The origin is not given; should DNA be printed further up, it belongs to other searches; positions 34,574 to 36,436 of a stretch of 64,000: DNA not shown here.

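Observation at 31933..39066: Tightly coupled operon of ABC-2 exporter, double-PDZ lipoprotein and twin FG-GAP propellers that matches no pathway I can name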

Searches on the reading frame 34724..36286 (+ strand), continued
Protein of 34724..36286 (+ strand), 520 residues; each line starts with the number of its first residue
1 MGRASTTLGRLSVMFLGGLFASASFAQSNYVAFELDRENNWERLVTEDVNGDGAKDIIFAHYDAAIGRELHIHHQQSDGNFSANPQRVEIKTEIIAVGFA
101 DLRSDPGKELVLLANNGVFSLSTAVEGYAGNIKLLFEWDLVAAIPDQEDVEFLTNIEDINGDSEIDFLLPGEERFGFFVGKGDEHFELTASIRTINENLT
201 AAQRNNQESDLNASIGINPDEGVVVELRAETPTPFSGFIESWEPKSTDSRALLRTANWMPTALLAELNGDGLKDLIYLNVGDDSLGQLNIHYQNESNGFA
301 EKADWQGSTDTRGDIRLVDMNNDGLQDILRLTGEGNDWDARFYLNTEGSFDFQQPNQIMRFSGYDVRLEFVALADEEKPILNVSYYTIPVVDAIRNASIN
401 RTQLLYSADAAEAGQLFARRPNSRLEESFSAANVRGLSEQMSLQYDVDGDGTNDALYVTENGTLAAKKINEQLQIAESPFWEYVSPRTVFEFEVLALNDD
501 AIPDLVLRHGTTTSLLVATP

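Call 31: find_encoding_contigs(protein=P0210, flank=10000, max_places=1)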
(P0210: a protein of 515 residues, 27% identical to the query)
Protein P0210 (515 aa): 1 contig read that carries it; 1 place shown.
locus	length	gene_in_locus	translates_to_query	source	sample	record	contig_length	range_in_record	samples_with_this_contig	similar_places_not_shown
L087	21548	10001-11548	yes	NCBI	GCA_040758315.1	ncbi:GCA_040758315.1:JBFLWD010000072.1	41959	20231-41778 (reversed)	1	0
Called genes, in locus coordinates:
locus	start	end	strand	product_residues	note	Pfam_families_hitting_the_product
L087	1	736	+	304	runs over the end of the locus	PF01790:LGT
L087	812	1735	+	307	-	PF01479:S4, PF00849:PseudoU_synth_2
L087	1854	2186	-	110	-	-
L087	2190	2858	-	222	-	PF08843:AbiEii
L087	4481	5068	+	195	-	-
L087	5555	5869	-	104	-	PF13146:TRL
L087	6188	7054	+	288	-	PF02146:SIR2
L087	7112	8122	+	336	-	PF00005:ABC_tran, PF13304:AAA_21 (faint)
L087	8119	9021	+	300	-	PF12679:ABC2_membrane_2, PF12730:ABC2_membrane_4 (faint), PF12698:ABC2_membrane_3 (weak), PF26999:ABC-2_memb_rel (weak), PF10920:DUF2705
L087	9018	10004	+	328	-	PF04495:GRASP55_65 (faint), PF00595:PDZ (weak), PF13180:PDZ_2, PF14685:PDZ_Tricorn (faint), PF17820:PDZ_6, PF13180:PDZ_2, PF00595:PDZ (weak), PF17820:PDZ_6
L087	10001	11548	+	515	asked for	PF16743:PliI (faint), PF01839:FG-GAP (faint), PF13517:FG-GAP_3 (faint)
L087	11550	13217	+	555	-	PF01839:FG-GAP (faint), PF13517:FG-GAP_3 (weak)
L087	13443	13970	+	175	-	PF01661:Macro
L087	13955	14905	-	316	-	-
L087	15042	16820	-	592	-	PF01839:FG-GAP (faint), PF13517:FG-GAP_3, PF07593:UnbV_ASPIC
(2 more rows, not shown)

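Call 32: find_encoding_contigs(protein=P0300, flank=10000, max_places=1)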
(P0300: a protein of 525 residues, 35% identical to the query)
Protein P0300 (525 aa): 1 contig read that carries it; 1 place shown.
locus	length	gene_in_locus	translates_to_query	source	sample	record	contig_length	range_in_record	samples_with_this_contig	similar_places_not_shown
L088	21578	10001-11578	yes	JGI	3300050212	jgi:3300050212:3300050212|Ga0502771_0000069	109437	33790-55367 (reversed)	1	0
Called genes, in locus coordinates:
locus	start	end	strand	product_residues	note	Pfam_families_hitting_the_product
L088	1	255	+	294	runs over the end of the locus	PF07044:DUF1329 (faint), PF17131:TP_0789-like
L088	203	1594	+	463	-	PF06980:DUF1302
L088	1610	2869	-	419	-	PF00375:SDF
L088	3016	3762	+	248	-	PF00175:NAD_binding_1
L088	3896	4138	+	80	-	-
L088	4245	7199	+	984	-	PF00675:Peptidase_M16, PF05193:Peptidase_M16_C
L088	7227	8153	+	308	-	PF00005:ABC_tran, PF13304:AAA_21 (faint)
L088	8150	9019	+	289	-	PF12679:ABC2_membrane_2, PF10920:DUF2705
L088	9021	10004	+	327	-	PF00595:PDZ, PF13180:PDZ_2, PF17820:PDZ_6, PF13180:PDZ_2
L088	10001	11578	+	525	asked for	PF13517:FG-GAP_3 (faint)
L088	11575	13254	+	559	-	PF01839:FG-GAP (faint), PF13517:FG-GAP_3 (weak)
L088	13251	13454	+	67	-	-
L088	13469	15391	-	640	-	PF00939:Na_sulph_symp (weak), PF03600:CitMHS, PF16980:CitMHS_2 (faint), PF02080:TrkA_C, PF00939:Na_sulph_symp, PF03600:CitMHS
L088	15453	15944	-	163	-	PF03928:HbpS-like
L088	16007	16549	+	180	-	PF07978:NIPSNAP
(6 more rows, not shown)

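Call 33: find_encoding_contigs(protein=P0295, flank=10000, max_places=1)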
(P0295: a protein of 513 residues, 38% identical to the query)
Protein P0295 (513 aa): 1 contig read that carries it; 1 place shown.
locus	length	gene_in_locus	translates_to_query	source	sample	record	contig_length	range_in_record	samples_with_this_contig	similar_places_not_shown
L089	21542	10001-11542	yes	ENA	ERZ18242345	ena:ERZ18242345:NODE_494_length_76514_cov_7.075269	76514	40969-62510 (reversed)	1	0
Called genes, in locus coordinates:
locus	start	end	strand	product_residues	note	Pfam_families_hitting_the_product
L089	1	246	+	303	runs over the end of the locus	PF07044:DUF1329 (weak), PF17131:TP_0789-like, PF03888:MucB_RseB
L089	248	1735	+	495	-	PF06980:DUF1302 (faint)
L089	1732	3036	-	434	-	PF00375:SDF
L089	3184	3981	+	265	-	PF00175:NAD_binding_1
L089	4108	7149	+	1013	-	PF00675:Peptidase_M16 (weak), PF05193:Peptidase_M16_C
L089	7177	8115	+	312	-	PF00005:ABC_tran, PF13304:AAA_21 (weak)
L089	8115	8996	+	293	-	PF10920:DUF2705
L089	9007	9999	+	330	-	PF00595:PDZ, PF13180:PDZ_2, PF14685:PDZ_Tricorn (faint), PF17820:PDZ_6, PF21558:Pept_S41_N_bact (faint), PF13180:PDZ_2, PF17820:PDZ_6 (weak)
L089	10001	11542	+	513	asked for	PF13517:FG-GAP_3 (faint), PF12256:TcdB_toxin_midN (faint), PF01839:FG-GAP (faint)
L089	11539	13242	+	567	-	PF01839:FG-GAP (faint), PF13517:FG-GAP_3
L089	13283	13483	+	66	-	-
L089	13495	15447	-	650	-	PF00939:Na_sulph_symp (weak), PF03600:CitMHS, PF02080:TrkA_C, PF00939:Na_sulph_symp, PF03600:CitMHS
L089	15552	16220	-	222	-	PF13505:OMP_b-brl, PF03922:OmpW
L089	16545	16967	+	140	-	PF07978:NIPSNAP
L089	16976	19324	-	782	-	PF03600:CitMHS, PF16980:CitMHS_2 (weak), PF02080:TrkA_C, PF00939:Na_sulph_symp, PF03600:CitMHS (weak)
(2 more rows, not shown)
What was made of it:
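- M16 lies directly upstream in two deeply diverged gammaproteobacterial clades (calls 32, 33).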

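Call 40: predict_structure(alignment_id=A5)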
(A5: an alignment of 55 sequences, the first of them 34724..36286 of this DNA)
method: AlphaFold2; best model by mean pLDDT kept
length: 520 residues; sequences in the alignment: 55
mean_pLDDT: 83.4   pTM: 0.80
mean pLDDT of the five models: 83.4, 82.4, 82.0, 81.7, 81.6
residues with pLDDT >= 90: 294; 70-90: 143; 50-70: 33; < 50: 50
segments of 3 or more residues with pLDDT < 50: 209-257
pLDDT, mean of each block of 10 residues (from residue 1): 66 82 65 88 90 94 93 95 95 92 94 94 94 94 75 87 92 90 94 86 60 37 36 30 32 42 90 91 88 92 93 87 94 93 96 97 94 91 91 73 95 95 91 71 89 91 92 94 89 88 88 88
secondary structure, 60 per line:
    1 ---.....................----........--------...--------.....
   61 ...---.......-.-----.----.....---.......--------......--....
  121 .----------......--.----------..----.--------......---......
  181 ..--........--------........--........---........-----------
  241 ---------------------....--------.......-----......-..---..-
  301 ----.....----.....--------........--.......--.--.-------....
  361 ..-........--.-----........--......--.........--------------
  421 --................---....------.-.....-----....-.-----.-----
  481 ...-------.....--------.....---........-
elements in order: H4-24 E29-36 E45-47 E56-63 E67-73 E86-90 E94-100 E109-114 E117-121 E132-137 E166-171 E175-182 E185-192 H201-208 E211-218 E222-229 E262-265 E274-280 E286-291 E305-309 E314-318 E327-334 E337-343 E357-362 E364-371 E380-387 H390-395 E398-406 E423-430 H431-438 E442-445 E454-458 E464-467 E481-483 E491-495 E504-508 E512-519
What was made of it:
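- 34724..36286 (+): Secreted FG-GAP beta-propeller 1 (FG1). It has six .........-type loops plus one degenerate loop, and a variable disordered insert at aa 209-257. Core gene 4. AF2 pLDDT 83.4, pTM 0.80 (call 40).
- On FG-GAP / integrin-alpha-type beta-propellers: The AF2 model is all-beta (call 40).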

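Call 44: fold_search(model_id=the predicted structure, library=pdb)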
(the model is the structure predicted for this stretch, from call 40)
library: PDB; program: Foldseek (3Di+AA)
matches with E <= 10: 951; with E <= 0.001: 218
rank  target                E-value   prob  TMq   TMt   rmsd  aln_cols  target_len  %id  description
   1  9dwv_A                1.4e-07  1.00  0.32  0.24  14.2       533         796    9  Ternary complex of CRBN-DDB1-PPIL4 RRM domain with FPFT-2216 (released 2025-08-06)
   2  8d81_A                1.4e-07  1.00  0.32  0.23  14.5       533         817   10  Cereblon~DDB1 bound to Pomalidomide (released 2022-07-20)
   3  9djx_B                1.5e-07  1.00  0.31  0.22  14.5       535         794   10  Ternary complex structure of Cereblon-DDB1 bound to WIZ(ZF7) and the molecular glue WIZ-6 (released 2024-11-27)
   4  9q2d_C                1.6e-07  1.00  0.32  0.23  14.4       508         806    8  Cryo-EM structure of ternary complex Ikaros-ZF2:CC-885:CRBN:DDB1 (molecular glue degrader) (released 2025-10-01)
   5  8tnq_A                1.9e-07  1.00  0.24  0.17  20.6       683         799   10  Cryo-EM structure of DDB1dB:CRBN:PT-179:SD40, conformation 1 (released 2024-03-13)
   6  8u17_B                2.2e-07  1.00  0.20  0.14  20.9       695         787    9  The ternary complex structure of DDB1-CRBN-SALL4(ZF1,2)-long bound to Pomalidomide (released 2023-12-27)
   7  9oty_A                2.4e-07  1.00  0.23  0.16  21.1       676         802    9  DDB1-CRBN with CK1 alpha, SB-405483, and DEG-47: composite map and model submission (released 2025-11-19)
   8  7lps_A                2.9e-07  1.00  0.21  0.15  20.6       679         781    9  Crystal structure of DDB1-CRBN-ALV1 complex bound to Helios (IKZF2 ZF2) (released 2021-06-02)
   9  7lps_G                2.9e-07  1.00  0.21  0.15  21.1       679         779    9  Crystal structure of DDB1-CRBN-ALV1 complex bound to Helios (IKZF2 ZF2) (released 2021-06-02)
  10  8u15_B                3.1e-07  1.00  0.20  0.14  20.9       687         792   10  The ternary complex structure of DDB1-CRBN-SALL4(ZF1,2)-short bound to CC-220 (released 2023-12-27)
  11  5jk7_A                3.9e-07  1.00  0.31  0.17  15.8       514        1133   10  The X-ray structure of the DDB1-DCAF1-Vpr-UNG2 complex (released 2016-10-05)
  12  8tzx_E                4.5e-07  1.00  0.20  0.14  20.7       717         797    9  Ternary complex structure of Cereblon-DDB1 bound to WIZ(ZF7) and the molecular glue dWIZ-1 (released 2024-07-10)
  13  8g46_A                5.2e-07  1.00  0.31  0.23  13.9       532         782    9  Cryo-EM structure of DDB1deltaB-DDA1-DCAF16-BRD4(BD2)-MMH2 (released 2023-03-08)
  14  6bn8_A                5.4e-07  1.00  0.20  0.14  21.1       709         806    9  Crystal structure of DDB1-CRBN-BRD4(BD1) complex bound to dBET55 PROTAC. (released 2018-06-06)
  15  8tl6_A                6.0e-07  1.00  0.31  0.22  14.5       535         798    9  Cryo-EM structure of DDB1deltaB-DDA1-DCAF5 (released 2024-04-03)
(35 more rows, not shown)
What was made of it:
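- On FG-GAP / integrin-alpha-type beta-propellers: Foldseek matches integrin alphaIIb and the KICSTOR propeller subunit (call 44).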

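Call 45: list_cluster_members(proteins=[P0123, P0125, P0133, P0136, P0138, P0142, P0151, P0169, P0176, P0199])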
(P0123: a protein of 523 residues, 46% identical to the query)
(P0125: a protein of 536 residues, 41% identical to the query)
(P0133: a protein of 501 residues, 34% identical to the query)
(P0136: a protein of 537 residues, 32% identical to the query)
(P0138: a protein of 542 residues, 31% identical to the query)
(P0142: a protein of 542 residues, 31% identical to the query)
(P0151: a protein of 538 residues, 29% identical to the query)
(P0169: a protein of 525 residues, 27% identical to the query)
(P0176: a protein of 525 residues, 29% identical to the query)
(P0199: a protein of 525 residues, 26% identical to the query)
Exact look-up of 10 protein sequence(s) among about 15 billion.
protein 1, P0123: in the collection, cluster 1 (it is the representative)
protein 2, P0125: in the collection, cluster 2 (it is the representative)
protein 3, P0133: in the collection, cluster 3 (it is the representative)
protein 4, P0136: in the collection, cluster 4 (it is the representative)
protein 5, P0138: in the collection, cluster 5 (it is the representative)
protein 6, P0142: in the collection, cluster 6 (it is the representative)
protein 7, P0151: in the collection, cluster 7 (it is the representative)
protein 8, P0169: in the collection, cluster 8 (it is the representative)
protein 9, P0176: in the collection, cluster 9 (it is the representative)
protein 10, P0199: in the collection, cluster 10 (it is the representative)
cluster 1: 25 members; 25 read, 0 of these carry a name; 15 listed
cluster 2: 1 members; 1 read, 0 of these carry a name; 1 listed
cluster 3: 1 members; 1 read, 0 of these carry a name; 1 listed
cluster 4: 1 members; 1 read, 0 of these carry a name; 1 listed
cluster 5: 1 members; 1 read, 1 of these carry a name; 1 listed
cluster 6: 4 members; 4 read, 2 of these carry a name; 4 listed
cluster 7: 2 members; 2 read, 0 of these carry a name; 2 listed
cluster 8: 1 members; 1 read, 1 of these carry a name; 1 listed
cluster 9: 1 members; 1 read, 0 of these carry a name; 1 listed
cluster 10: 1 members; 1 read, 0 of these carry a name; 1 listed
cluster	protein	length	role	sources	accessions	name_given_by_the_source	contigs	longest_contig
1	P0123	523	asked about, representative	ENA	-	-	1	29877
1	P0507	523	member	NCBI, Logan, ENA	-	-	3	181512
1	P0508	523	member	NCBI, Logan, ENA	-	-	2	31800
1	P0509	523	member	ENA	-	-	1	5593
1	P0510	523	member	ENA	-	-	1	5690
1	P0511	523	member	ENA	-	-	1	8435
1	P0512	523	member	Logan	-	-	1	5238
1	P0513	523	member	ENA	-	-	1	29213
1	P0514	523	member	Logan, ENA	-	-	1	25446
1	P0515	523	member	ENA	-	-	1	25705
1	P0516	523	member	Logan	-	-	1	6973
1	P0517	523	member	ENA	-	-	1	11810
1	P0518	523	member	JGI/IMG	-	-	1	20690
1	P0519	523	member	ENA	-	-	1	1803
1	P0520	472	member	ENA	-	-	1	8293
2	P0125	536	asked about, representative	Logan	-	-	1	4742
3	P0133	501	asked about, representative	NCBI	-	-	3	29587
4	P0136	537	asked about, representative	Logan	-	-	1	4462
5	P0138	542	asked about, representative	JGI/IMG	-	hypothetical protein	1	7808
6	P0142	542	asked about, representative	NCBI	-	-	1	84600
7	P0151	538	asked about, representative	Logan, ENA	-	-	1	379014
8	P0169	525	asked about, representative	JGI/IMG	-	hypothetical protein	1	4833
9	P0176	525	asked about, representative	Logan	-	-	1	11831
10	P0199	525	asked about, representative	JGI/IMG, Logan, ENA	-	-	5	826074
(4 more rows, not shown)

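Call 46: search_protein_families(library=padloc, proteins=[window:34724-36286:+], max_evalue=0.001)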
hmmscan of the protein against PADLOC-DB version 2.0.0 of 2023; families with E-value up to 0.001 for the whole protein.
window:34724-36286:+ (520 aa): 0 families

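Call 52: find_encoding_contigs(protein=P0312, flank=8000, max_places=1)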
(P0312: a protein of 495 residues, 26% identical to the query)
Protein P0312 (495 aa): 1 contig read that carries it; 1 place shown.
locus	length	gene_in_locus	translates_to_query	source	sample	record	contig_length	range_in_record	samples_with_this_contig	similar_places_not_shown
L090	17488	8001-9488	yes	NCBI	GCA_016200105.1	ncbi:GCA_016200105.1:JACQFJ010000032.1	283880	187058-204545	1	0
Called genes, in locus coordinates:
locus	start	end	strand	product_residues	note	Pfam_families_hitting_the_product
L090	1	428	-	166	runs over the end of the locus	PF22381:Staph_reg_Sar_Rot (weak), PF01047:MarR, PF12802:MarR_2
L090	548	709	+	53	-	-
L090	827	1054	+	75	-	-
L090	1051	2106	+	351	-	PF06071:YchF-GTPase_C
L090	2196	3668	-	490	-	PF00884:Sulfatase, PF16347:SGSH_C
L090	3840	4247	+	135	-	PF12092:DUF3568 (weak)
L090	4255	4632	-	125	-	PF23198:PDE8A_N (weak), PF00072:Response_reg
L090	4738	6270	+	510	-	PF02225:PA (faint), PF04389:Peptidase_M28, PF01546:Peptidase_M20 (weak)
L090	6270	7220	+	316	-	PF00005:ABC_tran, PF13304:AAA_21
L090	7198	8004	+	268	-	PF12679:ABC2_membrane_2, PF12730:ABC2_membrane_4, PF10920:DUF2705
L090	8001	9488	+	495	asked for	PF01839:FG-GAP (faint), PF13517:FG-GAP_3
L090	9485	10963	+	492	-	PF01839:FG-GAP (faint), PF13517:FG-GAP_3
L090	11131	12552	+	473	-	-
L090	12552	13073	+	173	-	-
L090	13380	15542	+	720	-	PF07715:Plug, PF00593:TonB_dep_Rec_b-barrel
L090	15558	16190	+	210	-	PF13689:DUF4154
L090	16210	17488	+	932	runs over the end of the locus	PF17152:CHASE8, PF00672:HAMP (weak), PF00512:HisKA, PF02518:HATPase_c, PF00072:Response_reg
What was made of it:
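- M28 abuts the ABC gene in Planctomycetes locus L090 (call 52).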

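Call 53: find_encoding_contigs(protein=P0347, flank=8000, max_places=1)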
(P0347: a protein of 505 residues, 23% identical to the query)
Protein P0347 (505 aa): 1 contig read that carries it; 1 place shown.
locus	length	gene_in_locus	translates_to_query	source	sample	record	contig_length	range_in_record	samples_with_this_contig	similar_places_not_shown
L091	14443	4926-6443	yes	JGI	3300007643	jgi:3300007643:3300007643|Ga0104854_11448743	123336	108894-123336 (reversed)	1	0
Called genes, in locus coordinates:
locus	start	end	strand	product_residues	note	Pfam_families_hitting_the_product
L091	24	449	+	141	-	PF03880:DbpA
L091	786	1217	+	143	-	-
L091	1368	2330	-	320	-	PF06271:RDD, PF00114:Pilin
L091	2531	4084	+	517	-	PF00089:Trypsin, PF13365:Trypsin_2, PF13180:PDZ_2 (weak), PF17815:PDZ_3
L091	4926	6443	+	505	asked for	PF01839:FG-GAP (faint), PF13517:FG-GAP_3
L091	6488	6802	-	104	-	-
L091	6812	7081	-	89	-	-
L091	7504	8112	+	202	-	-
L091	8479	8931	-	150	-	-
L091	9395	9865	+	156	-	-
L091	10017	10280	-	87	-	PF01169:GDT1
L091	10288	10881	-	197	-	-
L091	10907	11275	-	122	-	PF02482:Ribosomal_S30AE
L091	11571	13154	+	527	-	PF13671:AAA_33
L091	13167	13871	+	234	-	PF00005:ABC_tran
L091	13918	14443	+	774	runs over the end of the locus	PF02687:FtsX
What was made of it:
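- Tried and rejected: The solitary FG-GAP gene in L091, which lies near an HtrA gene, is not a cassette (call 53).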

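Call 54: find_encoding_contigs(protein=P0333, flank=8000, max_places=1)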
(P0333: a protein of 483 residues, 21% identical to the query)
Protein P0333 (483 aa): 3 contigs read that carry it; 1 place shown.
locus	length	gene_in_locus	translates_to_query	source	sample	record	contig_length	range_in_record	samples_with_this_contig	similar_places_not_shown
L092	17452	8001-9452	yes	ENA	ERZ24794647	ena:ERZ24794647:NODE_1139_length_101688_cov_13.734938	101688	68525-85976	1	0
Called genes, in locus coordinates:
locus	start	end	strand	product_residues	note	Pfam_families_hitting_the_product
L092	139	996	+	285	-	PF02548:Pantoate_transf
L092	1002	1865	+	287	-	PF02558:ApbA, PF08546:ApbA_C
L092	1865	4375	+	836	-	PF00521:DNA_topoisoIV, PF03989:DNA_gyraseA_C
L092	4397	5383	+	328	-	PF00005:ABC_tran, PF13304:AAA_21 (weak)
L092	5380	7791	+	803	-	PF12730:ABC2_membrane_4 (faint), PF01839:FG-GAP (faint), PF13517:FG-GAP_3 (faint)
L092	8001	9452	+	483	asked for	PF01839:FG-GAP (faint), PF13517:FG-GAP_3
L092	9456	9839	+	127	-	-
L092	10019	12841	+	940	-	PF00069:Pkinase, PF07714:PK_Tyr_Ser-Thr, PF03109:ABC1 (weak)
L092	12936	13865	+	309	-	-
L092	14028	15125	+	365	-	PF14559:TPR_19 (faint), PF13428:TPR_14 (faint)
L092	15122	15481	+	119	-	-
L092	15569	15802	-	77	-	-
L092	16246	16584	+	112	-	-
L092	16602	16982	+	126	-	-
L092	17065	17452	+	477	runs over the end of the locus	PF01593:Amino_oxidase, PF13450:NAD_binding_8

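Call 59: find_related_loci(query=A7, collection=metagenome_contigs, flank=8000)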
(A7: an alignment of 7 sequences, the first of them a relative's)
Query A7 (300 aa) in metagenome_contigs; peptide patterns used: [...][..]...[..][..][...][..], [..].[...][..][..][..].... (x = any residue, [..] = any of these).
599 stretches matched a pattern (row limit reached: there are more); 115 encode a relative of the query (tblastn E <= 1e-3); the best 80 are kept; 80 distinct loci.
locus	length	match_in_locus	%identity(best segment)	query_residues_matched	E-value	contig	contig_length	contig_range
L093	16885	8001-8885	41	5-300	9e-58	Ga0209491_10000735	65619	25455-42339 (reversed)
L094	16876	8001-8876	41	7-300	3e-57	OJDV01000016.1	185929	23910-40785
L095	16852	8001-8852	37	13-300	1e-53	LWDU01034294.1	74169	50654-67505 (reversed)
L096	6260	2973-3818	40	13-300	4e-53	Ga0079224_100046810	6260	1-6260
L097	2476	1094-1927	40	18-300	3e-53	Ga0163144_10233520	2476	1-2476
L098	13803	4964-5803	38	18-300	1e-52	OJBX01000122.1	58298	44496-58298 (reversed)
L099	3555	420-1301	37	4-300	9e-52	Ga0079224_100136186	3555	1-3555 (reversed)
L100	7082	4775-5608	39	18-300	1e-51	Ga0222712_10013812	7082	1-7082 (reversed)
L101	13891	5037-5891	36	13-300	3e-51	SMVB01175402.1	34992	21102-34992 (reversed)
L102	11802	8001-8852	38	13-300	3e-51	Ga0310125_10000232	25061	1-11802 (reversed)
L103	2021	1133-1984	37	13-300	1e-51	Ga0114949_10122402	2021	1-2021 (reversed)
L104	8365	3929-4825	40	1-300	8e-51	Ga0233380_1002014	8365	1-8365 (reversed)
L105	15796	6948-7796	37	13-300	1e-50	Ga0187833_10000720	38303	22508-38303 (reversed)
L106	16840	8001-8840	39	18-300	2e-50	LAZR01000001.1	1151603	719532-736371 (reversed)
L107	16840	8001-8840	39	18-300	2e-50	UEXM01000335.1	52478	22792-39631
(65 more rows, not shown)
